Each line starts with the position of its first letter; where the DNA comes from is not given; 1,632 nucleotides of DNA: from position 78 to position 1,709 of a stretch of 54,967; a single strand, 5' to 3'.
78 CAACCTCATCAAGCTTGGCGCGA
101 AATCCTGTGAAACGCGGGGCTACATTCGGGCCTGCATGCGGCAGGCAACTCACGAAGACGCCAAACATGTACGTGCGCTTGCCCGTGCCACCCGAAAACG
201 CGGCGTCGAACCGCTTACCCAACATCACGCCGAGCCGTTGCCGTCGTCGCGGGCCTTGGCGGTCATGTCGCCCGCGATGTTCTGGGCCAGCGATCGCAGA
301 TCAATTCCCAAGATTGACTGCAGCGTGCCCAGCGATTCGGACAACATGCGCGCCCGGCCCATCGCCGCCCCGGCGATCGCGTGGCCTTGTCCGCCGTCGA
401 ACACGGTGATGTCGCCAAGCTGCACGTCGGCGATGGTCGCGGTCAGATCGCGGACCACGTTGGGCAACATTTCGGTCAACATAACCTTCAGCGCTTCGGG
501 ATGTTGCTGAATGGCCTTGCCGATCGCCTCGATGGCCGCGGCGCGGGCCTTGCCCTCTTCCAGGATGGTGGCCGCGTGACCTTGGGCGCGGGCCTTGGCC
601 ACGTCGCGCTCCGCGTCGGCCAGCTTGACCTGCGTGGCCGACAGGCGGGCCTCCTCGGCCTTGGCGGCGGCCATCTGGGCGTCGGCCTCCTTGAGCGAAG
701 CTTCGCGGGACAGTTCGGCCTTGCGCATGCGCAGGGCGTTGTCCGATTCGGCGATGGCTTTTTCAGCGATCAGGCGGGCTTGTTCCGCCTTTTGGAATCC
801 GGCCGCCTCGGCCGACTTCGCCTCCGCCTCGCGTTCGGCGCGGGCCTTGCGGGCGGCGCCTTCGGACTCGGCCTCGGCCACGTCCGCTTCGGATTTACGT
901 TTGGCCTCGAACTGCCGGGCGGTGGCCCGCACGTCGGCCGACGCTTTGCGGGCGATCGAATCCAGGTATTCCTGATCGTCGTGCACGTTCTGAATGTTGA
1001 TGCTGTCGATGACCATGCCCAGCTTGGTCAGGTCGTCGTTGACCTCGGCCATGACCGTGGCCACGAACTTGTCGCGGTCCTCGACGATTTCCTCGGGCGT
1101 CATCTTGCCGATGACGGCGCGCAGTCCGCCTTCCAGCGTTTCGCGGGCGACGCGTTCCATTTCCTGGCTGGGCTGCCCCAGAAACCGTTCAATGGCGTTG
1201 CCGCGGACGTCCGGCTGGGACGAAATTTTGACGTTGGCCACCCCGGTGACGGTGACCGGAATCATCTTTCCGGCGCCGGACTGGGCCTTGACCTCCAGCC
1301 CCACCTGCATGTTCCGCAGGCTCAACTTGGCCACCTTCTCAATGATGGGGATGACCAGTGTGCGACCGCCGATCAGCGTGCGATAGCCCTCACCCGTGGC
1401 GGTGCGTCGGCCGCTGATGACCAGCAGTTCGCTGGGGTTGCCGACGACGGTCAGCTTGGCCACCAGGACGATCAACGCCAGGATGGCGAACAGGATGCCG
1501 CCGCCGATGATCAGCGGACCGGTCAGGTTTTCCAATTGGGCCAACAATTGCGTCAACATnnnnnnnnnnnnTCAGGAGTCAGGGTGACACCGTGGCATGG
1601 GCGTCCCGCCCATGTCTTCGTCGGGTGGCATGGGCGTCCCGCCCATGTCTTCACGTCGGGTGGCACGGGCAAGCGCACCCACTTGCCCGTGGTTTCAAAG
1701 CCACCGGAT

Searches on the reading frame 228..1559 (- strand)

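Call 41: search_protein_families(library=pfam, proteins=[window:228-1559:-], max_evalue=0.001)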
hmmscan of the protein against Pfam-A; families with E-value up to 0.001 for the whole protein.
window:228-1559:- (444 aa): 2 families
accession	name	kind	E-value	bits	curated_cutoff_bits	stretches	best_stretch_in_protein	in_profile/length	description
PF01145.31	Band_7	-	7e-17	62.5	23.6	1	41-221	4-174/176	SPFH domain / Band 7 family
PF15975.10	Flot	-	0.00084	19.9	27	1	314-401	2-92/124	Flotillin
